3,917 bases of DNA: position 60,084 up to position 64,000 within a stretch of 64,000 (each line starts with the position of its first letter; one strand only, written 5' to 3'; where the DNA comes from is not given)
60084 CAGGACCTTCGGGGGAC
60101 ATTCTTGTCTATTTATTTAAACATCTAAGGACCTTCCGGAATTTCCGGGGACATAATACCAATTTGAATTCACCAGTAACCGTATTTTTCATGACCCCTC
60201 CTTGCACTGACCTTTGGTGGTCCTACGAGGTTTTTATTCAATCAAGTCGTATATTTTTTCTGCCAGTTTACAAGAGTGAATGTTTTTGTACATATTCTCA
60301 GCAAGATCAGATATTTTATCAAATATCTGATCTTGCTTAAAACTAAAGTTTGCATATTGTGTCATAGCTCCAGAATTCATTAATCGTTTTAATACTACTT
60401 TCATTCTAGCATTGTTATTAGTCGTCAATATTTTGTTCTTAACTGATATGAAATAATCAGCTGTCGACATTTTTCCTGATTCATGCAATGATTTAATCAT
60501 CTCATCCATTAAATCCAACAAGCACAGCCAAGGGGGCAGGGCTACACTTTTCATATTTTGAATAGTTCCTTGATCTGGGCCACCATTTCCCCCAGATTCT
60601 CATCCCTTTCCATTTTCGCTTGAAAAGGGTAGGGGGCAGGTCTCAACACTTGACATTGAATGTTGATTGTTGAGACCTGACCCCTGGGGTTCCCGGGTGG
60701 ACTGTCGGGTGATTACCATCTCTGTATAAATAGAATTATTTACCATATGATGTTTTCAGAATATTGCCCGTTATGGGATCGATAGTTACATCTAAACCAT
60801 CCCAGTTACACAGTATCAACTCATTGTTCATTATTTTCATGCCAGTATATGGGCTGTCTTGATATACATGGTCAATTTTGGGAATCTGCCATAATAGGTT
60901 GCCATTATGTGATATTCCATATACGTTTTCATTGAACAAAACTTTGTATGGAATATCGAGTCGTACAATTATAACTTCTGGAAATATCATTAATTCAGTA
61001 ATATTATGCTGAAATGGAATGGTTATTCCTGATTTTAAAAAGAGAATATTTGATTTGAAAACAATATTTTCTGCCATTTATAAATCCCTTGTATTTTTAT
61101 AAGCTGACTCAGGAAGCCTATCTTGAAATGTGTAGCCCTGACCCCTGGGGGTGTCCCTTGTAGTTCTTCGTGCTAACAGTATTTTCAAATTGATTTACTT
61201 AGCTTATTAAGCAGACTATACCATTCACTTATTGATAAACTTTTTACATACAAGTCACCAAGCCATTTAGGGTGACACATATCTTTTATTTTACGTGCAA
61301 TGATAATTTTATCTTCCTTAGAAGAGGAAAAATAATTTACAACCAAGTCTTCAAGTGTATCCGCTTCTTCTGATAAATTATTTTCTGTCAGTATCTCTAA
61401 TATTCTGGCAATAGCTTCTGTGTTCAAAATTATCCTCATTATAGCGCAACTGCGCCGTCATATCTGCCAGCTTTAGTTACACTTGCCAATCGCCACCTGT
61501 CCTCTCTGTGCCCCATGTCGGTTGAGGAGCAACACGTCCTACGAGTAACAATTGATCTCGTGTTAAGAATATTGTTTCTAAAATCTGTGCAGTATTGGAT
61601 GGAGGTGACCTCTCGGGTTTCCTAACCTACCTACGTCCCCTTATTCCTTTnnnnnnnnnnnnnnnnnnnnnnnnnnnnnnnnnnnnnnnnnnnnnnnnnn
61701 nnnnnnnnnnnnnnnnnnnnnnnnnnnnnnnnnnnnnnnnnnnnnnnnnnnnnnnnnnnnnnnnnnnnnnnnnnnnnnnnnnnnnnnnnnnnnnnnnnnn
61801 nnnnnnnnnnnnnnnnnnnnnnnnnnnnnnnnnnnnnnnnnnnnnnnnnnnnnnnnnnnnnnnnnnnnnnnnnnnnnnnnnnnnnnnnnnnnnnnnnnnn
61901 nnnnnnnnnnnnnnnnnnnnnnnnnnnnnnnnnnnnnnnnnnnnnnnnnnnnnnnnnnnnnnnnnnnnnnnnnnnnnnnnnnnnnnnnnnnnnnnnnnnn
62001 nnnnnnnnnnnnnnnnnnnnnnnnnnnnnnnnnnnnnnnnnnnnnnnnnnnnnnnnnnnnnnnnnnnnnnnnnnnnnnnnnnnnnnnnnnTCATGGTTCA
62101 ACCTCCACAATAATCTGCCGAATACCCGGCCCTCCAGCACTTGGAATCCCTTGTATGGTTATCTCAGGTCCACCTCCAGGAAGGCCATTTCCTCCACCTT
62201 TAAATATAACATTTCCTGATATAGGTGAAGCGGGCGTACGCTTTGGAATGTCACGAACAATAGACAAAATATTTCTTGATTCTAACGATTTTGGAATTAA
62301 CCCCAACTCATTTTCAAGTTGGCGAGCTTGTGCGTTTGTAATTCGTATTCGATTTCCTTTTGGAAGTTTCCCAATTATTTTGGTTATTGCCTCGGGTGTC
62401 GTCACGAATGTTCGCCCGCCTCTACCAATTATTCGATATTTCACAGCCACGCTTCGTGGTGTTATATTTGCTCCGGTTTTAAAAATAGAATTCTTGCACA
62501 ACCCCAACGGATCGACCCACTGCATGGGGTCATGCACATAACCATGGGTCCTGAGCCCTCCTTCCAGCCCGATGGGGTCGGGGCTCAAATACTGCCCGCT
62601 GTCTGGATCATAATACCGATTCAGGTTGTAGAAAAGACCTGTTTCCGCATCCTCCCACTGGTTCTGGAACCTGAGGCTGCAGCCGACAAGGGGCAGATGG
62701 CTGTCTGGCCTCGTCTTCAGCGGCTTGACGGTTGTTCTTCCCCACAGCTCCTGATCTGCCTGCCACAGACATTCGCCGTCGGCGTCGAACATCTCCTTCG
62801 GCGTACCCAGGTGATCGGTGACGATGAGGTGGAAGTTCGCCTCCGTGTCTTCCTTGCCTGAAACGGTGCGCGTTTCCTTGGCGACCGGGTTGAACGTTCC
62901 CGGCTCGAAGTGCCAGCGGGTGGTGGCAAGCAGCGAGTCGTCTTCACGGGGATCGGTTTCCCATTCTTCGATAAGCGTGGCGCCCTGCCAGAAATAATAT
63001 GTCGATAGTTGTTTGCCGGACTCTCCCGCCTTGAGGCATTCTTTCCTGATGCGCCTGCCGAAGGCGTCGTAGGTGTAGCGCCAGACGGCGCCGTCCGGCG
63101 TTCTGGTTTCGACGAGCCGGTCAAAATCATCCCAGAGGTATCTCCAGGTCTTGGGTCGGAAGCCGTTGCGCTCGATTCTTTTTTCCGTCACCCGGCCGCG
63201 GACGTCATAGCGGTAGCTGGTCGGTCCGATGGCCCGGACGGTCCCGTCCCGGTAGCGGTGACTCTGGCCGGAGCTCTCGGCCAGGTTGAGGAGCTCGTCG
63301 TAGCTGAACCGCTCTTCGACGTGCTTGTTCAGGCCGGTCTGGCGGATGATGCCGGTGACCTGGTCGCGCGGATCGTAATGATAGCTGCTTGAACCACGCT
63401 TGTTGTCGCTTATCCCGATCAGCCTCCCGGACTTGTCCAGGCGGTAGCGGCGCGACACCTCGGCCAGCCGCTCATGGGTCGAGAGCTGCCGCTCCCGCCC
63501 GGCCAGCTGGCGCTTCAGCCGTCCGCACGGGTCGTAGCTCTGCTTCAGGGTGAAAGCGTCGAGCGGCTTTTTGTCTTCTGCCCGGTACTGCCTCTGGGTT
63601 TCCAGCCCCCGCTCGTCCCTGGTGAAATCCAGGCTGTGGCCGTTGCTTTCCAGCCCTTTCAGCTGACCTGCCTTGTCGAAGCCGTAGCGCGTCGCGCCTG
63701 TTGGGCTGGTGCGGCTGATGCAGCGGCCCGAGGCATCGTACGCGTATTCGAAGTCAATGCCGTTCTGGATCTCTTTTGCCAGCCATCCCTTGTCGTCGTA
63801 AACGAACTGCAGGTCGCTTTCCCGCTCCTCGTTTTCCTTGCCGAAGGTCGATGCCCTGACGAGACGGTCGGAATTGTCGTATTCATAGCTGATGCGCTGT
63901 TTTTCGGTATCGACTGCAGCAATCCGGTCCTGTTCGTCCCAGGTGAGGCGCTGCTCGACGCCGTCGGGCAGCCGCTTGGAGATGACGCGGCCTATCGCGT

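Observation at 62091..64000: RHS polymorphic toxin with a compositionally foreign, histidine-free C-terminal domain I cannot assign to any toxin family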

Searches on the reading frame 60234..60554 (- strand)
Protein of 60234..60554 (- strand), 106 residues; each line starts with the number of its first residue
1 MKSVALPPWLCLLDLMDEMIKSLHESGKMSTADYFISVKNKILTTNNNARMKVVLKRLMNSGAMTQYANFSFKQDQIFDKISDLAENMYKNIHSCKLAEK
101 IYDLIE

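Call 4: search_protein_families(library=pfam, proteins=[window:60234-60554:-], max_evalue=1)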
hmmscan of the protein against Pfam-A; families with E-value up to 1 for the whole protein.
window:60234-60554:- (106 aa): 1 family
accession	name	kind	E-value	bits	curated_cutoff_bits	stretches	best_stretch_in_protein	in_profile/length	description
PF00538.25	Linker_histone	-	0.066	13.9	22.4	1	17-68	9-63/74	linker histone H1 and H5 family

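Call 5: search_protein_families(library=ncbifam, proteins=[window:60234-60554:-], max_evalue=1)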
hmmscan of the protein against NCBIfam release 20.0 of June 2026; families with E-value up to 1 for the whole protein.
window:60234-60554:- (106 aa): 0 families

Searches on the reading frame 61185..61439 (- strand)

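Call 4: search_protein_families(library=pfam, proteins=[window:61185-61439:-], max_evalue=1)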
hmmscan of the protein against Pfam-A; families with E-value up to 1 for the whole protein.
window:61185-61439:- (84 aa): 1 family
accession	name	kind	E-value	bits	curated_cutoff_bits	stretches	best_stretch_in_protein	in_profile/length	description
PF12387.13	Peptidase_C74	-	0.031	14.2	27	1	6-66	82-142/200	Pestivirus NS2 peptidase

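Call 5: search_protein_families(library=ncbifam, proteins=[window:61185-61439:-], max_evalue=1)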
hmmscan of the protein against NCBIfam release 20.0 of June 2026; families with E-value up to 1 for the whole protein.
window:61185-61439:- (84 aa): 0 families

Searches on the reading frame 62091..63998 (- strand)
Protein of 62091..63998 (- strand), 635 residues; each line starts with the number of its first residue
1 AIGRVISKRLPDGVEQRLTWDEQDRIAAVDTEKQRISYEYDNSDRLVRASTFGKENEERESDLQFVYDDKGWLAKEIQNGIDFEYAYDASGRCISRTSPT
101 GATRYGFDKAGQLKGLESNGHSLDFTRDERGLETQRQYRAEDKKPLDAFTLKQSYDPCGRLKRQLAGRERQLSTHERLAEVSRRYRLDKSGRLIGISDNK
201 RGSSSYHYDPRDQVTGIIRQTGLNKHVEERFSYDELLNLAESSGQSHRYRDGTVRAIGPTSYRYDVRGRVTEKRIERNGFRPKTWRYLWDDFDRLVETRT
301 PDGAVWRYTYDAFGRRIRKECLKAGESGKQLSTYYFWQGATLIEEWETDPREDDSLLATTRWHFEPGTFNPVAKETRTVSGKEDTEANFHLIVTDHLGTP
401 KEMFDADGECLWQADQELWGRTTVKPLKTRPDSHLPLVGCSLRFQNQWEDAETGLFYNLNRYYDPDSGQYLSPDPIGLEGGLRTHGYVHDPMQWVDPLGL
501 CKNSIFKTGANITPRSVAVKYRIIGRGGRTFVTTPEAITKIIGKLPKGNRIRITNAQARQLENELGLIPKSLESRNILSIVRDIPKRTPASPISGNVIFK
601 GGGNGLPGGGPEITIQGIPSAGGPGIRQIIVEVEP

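Call 4: search_protein_families(library=pfam, proteins=[window:62091-63998:-], max_evalue=1)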
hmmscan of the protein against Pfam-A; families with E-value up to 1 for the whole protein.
window:62091-63998:- (635 aa): 5 families
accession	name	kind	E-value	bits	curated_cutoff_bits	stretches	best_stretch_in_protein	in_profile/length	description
PF05593.20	RHS_repeat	-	3.5e-31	107.4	22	7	289-317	1-29/38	RHS Repeat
PF03527.20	RHS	-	1.6e-12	47.5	27.9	1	390-423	2-35/38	RHS protein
PF19630.5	DUF6134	-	0.011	16.3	27.9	0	340-415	98-172/184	Domain of unknown function (DUF6134)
PF17780.6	OCRE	-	0.12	12.9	24.7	1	450-473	8-33/52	OCRE domain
PF12930.12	DUF3836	-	0.66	10.3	25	0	65-97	47-76/127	Family of unknown function (DUF3836)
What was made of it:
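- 62499..64000 (-): 3' part of an Rhs (YD-repeat) core gene, cut off by the window and contig end. It finishes with the autoproteolysis motif DPIGL-x17-DPLGL (62565-62579 and 62499-62513). Pfam RHS_repeat E 3.5e-31 and RHS E 1.6e-12 (call 4).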
